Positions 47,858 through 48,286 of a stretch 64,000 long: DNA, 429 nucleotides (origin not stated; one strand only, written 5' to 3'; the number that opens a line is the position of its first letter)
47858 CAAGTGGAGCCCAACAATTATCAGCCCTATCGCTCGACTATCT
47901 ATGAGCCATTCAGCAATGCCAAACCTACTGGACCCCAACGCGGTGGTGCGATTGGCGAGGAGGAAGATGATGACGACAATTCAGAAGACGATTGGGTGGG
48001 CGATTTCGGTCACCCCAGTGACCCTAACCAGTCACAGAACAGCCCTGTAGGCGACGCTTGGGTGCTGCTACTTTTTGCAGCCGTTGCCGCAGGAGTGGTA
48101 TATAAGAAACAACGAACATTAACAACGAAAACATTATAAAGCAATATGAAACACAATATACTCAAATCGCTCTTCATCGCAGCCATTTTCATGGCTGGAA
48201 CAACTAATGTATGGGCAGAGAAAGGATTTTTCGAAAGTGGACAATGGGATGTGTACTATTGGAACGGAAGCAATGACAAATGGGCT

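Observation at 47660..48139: Conserved C-terminal SPVGD + TM helix + basic cluster: a candidate PEP-CTERM-like sorting signal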

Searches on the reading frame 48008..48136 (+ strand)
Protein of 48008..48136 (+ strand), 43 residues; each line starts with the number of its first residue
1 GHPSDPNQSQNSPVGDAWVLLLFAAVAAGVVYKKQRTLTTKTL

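Call 14: search_protein_families(library=ncbifam, proteins=[window:48008-48136:+], max_evalue=10)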
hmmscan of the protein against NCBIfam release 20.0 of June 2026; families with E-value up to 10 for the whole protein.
seq(43 aa): 0 families

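Call 36: search_protein_representatives(alignment_id=A2)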
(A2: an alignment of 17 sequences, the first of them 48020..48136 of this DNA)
Query: 17 sequences, 42 profile positions. Proteins with E-value up to 0.001 (for the whole library): 187; up to 1e-10: 21; up to 1e-30: 0. The best 150 are listed.
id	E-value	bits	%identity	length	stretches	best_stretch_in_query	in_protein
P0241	6.0e-21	89.9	-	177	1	1-41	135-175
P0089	1.4e-18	82.4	-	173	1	1-39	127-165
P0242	5.8e-18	80.3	-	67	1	1-41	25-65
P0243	2.3e-17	78.4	-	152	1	1-39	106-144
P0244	2.3e-17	78.4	-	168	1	1-38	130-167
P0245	3.1e-16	74.8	-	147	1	1-41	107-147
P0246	3.9e-16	74.5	-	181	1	1-38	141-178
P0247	4.2e-16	74.4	-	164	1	1-40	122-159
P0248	1.0e-15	73.2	-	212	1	1-37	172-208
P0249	1.1e-15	73.0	-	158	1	1-41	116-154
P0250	2.1e-15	72.1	-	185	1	1-41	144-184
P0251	4.2e-15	71.2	-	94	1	1-37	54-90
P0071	2.5e-14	68.7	-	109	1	3-42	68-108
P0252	7.7e-14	67.1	-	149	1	1-38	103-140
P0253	1.7e-13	66.1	-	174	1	3-39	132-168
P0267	2.5e-08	49.5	-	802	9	12-22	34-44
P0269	4.6e-08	48.7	-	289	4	12-35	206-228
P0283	2.3e-06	43.3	-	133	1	4-39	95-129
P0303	9.1e-06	41.3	-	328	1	10-41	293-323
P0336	6.4e-05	38.6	-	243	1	9-39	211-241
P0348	1.0e-04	38.0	-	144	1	4-35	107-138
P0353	1.5e-04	37.5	-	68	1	4-35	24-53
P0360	1.8e-04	37.2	-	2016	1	8-40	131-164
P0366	2.6e-04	36.6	-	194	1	3-34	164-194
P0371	3.0e-04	36.4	-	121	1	1-37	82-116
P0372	3.0e-04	36.4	-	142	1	5-36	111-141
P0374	3.1e-04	36.4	-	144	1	8-37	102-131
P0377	3.4e-04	36.3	-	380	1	4-39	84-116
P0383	3.9e-04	36.1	-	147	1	9-35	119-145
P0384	4.0e-04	36.1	-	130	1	4-39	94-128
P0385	4.1e-04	36.0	-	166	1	7-35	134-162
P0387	4.3e-04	36.0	-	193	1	8-38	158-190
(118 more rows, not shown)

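Call 41: search_protein_families(library=ncbifam, alignment_id=A4, max_evalue=1)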
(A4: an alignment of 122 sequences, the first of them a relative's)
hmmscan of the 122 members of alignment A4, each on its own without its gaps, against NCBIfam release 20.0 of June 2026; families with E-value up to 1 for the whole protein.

A. member 1, P0241 (177 aa): 0 families

B. families by the number of members that match (of 122 scanned): 40 families (the first 25 are shown)
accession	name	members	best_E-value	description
NF033191.4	JDVT-CTERM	17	0.0015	JDVT-CTERM domain-containing protein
NF033507.3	Loki-CTERM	15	0.022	Loki-CTERM sorting domain-containing protein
NF038356.1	actino_DLW39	9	0.0062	DLW-39 family protein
TIGR01477.1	RIFIN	6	0.00044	variant surface antigen, rifin family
TIGR03901.2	MYXO-CTERM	6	0.013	MYXO-CTERM sorting domain-containing protein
NF058571.1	GVDTG_CTERM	4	0.0082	GVDTG sorting domain-containing protein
NF050189.1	PGAP-CTERM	4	0.0087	PGAP-CTERM sorting domain-containing protein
NF041927.1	Xrt_dep_XDP1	3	0.0072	exosortase-dependent surface protein XDP1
NF004932.0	PRK06287.1-3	2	0.018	cobalt transport protein CbiN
TIGR04174.1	IPTL_CTERM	2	0.026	IPTL-CTERM sorting domain-containing protein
TIGR01167.1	LPXTG_anchor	2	0.096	LPXTG cell wall anchor domain-containing protein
NF040843.1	SE2200_fam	2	0.48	SE2200 family small protein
TIGR03370.1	VPLPA-CTERM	1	0.001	VPLPA-CTERM sorting domain-containing protein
TIGR03519.1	T9SS_PorP_fam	1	0.0098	PorP/SprF family type IX secretion system membrane protein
NF051874.1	PVV_CTERM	1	0.015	PVV-CTERM domain-containing choice-of-anchor G protein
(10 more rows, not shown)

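Call 42: search_protein_families(library=pfam, alignment_id=A4, max_evalue=1)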
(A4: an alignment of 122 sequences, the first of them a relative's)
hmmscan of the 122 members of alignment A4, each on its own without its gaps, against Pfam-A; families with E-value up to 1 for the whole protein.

A. member 1, P0241 (177 aa): 0 families

B. families by the number of members that match (of 122 scanned): 51 families (the first 25 are shown)
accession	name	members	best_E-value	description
PF07589.16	PEP-CTERM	7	0.083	PEP-CTERM motif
PF02009.21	RIFIN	6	0.0016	Rifin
PF21827.1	New_glue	5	0.00037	New glue protein family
PF00746.26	Gram_pos_anchor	5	0.029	LPXTG cell wall anchor motif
PF01456.22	Mucin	2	0.015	Mucin-like glycoprotein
PF17870.6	Insulin_TMD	2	0.082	Insulin receptor trans-membrane segment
PF21314.2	TM_ErbB1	2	0.11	Epidermal growth factor receptor transmembrane-juxtamembrane segment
PF03229.18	Alpha_GJ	1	0.003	Alphavirus glycoprotein J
PF02656.20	DUF202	1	0.013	Domain of unknown function (DUF202)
PF01284.28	MARVEL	1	0.015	Membrane-associating domain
PF13314.11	DUF4083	1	0.03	Domain of unknown function (DUF4083)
PF02917.20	Pertussis_S1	1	0.032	Pertussis toxin, subunit 1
PF24357.1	TMD0_ABC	1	0.043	ABC transporter TMD0 domain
PF09849.14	DUF2076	1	0.044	Uncharacterized protein conserved in bacteria (DUF2076)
PF19899.4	DUF6372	1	0.047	Family of unknown function (DUF6372)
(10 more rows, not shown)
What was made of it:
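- Sub-threshold hits concentrate on CTERM sorting models (calls 41, 42). All sorting-model hits are far below cut-off and probably reflect composition (calls 41, 42).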

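Call 44: find_encoding_contigs(protein=P0283, flank=10000, max_places=3)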
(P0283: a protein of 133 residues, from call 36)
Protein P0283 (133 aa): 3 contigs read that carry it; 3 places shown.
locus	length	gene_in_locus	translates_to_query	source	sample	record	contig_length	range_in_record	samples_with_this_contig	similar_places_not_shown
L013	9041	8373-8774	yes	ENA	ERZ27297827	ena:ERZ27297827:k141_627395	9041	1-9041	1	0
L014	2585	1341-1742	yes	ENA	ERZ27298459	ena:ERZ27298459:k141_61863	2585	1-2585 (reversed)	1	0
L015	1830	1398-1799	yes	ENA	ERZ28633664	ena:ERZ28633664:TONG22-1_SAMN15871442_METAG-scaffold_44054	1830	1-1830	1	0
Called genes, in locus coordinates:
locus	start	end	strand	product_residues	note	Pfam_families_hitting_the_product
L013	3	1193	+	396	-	?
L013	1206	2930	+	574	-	-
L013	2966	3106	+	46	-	-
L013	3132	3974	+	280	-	-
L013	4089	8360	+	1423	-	PF18998:Flg_new_2 (faint)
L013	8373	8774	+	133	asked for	-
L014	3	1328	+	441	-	?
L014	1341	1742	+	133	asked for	-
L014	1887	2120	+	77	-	-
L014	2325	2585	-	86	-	?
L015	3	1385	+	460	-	?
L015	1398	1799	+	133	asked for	-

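Call 45: find_encoding_contigs(protein=P0371, flank=10000, max_places=3)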
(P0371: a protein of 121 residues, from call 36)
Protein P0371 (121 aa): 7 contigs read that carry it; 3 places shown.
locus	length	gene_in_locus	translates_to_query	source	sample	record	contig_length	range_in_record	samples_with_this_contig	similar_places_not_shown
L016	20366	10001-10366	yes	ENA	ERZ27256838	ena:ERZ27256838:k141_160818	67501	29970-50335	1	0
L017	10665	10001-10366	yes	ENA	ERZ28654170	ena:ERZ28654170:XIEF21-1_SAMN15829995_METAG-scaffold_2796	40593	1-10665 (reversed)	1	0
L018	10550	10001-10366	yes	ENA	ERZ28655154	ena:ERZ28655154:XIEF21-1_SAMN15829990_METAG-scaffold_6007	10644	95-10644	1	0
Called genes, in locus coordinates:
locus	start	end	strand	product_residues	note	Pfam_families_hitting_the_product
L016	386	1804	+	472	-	PF01637:ATPase_2, PF13173:AAA_14 (faint), PF13401:AAA_22 (weak)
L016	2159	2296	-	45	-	-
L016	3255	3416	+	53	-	-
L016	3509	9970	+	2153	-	PF09479:Flg_new, PF18998:Flg_new_2, PF16738:CBM26, PF18998:Flg_new_2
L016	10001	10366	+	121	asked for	-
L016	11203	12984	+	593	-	PF02878:PGM_PMM_I, PF02879:PGM_PMM_II, PF02880:PGM_PMM_III, PF00408:PGM_PMM_IV (weak)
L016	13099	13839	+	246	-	-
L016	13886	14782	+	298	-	PF00483:NTP_transferase, PF12804:NTP_transf_3 (faint)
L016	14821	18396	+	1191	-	PF07494:Reg_prop (weak), PF07495:Y_Y_Y, PF00512:HisKA, PF02518:HATPase_c, PF00072:Response_reg, PF12833:HTH_18, PF00165:HTH_AraC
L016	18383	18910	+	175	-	PF00254:FKBP_C (weak)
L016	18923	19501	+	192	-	PF16109:DUF4827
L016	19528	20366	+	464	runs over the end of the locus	PF02878:PGM_PMM_I, PF02879:PGM_PMM_II, PF02880:PGM_PMM_III, PF00408:PGM_PMM_IV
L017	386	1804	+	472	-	PF01637:ATPase_2, PF13173:AAA_14 (faint), PF13401:AAA_22 (weak)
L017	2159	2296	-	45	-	-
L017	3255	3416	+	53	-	-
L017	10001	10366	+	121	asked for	-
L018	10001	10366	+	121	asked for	-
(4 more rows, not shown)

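Call 46: find_encoding_contigs(protein=P0387, flank=10000, max_places=3)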
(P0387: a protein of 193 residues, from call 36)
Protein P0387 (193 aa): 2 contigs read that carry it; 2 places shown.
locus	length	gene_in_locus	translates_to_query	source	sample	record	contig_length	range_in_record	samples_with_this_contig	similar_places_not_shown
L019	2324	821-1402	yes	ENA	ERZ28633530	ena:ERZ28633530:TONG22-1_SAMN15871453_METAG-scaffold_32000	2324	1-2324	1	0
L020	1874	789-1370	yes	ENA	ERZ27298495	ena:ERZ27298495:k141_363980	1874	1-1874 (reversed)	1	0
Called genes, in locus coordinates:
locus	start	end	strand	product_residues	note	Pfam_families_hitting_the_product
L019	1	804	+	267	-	?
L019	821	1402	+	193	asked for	-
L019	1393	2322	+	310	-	?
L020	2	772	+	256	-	?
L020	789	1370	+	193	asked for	-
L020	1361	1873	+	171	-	?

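Call 52: list_cluster_members(proteins=[P0353, P0374, P0385, P0384, P0383, P0372, P0366, P0348, P0336, P0303])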
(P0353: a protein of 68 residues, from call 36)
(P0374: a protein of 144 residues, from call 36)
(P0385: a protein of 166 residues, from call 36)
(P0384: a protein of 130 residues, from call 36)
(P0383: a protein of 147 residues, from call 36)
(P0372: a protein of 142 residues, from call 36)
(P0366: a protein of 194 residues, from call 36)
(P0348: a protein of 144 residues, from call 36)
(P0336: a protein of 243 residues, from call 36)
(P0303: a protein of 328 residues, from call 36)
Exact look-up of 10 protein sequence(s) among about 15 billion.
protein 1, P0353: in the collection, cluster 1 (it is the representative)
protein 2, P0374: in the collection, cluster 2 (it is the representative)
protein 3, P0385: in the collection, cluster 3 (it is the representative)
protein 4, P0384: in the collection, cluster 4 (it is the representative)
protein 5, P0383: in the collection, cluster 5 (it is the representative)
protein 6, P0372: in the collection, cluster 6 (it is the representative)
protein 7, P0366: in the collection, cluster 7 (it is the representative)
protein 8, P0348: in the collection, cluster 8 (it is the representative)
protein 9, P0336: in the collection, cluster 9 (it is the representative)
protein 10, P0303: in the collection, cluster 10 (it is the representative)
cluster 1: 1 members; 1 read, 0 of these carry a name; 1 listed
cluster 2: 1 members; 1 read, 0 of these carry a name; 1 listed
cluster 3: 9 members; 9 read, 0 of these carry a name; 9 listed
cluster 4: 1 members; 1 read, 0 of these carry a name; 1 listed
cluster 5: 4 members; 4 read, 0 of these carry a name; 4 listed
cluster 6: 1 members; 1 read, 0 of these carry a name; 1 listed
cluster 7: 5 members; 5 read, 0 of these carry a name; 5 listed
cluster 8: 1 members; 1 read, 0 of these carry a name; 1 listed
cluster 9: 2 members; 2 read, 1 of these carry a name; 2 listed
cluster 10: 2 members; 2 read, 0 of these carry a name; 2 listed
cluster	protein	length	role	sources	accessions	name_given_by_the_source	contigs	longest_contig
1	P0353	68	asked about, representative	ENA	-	-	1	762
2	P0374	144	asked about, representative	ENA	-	-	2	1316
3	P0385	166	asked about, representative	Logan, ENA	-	-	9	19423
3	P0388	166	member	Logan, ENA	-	-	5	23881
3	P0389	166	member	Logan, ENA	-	-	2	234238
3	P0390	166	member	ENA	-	-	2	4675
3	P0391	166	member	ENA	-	-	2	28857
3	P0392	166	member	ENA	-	-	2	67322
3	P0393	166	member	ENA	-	-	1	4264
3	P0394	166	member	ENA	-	-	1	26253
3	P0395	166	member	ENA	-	-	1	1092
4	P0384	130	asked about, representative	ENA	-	-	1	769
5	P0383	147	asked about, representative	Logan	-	-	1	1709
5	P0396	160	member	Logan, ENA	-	-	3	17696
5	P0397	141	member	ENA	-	-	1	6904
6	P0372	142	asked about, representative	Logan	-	-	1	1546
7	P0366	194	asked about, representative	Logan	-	-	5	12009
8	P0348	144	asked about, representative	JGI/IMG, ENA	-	-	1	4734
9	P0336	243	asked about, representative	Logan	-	-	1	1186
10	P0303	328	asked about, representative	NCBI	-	-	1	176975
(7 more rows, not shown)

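Call 53: find_encoding_contigs(protein=P0389, flank=10000, max_places=2)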
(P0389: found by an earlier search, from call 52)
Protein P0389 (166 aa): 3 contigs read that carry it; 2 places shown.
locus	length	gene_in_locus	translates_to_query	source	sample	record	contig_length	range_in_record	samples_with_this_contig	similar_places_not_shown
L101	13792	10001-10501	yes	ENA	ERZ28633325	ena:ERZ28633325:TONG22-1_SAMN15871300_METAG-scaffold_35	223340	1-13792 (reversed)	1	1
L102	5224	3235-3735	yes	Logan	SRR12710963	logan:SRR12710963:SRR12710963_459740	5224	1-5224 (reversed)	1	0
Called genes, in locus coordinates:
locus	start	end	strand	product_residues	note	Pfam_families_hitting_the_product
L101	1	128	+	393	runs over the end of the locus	PF01018:GTP1_OBG, PF01926:MMR_HSR1, PF02421:FeoB_N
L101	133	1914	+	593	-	PF00654:Voltage_CLC, PF00571:CBS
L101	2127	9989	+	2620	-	PF13895:Ig_2 (faint), PF13927:Ig_3 (faint), PF18998:Flg_new_2, PF02368:Big_2, PF09479:Flg_new, PF26918:Ig_Eae (weak)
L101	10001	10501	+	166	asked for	-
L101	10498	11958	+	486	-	PF07470:Glyco_hydro_88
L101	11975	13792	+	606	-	?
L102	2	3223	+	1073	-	?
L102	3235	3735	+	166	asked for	-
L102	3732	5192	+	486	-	PF07470:Glyco_hydro_88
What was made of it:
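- Signal-peptide-bearing family members with the same tail sit next to giants with no AraC-type gene nearby (L013, L101; calls 44, 53).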

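Call 54: find_encoding_contigs(protein=P0303, flank=10000, max_places=2)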
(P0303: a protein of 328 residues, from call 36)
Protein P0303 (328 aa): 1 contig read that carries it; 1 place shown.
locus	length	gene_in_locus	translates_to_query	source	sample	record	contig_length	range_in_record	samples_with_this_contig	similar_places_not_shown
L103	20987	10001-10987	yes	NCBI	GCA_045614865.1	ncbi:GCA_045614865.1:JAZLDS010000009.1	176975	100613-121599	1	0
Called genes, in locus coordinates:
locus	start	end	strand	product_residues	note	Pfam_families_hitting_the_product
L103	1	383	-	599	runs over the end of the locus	PF01321:Creatinase_N, PF16189:Creatinase_N_2, PF01321:Creatinase_N (weak), PF00557:Peptidase_M24, PF16188:Peptidase_M24_C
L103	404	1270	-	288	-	PF02749:QRPTase_N, PF01729:QRPTase_C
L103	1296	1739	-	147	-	PF00578:AhpC-TSA, PF08534:Redoxin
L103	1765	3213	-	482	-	-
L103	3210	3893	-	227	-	PF13568:OMP_b-brl_2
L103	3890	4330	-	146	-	PF01220:DHquinase_II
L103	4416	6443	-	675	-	PF07497:Rho_RNA_bind, PF00006:ATP-synt_ab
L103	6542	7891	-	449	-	PF00919:UPF0004, PF04055:Radical_SAM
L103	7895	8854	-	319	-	PF02881:SRP54_N, PF13671:AAA_33 (faint), PF13604:AAA_30 (weak), PF13401:AAA_22 (weak), PF00448:SRP54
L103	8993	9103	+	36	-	-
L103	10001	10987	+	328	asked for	-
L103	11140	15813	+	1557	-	-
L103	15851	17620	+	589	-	-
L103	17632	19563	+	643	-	-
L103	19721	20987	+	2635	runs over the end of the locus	-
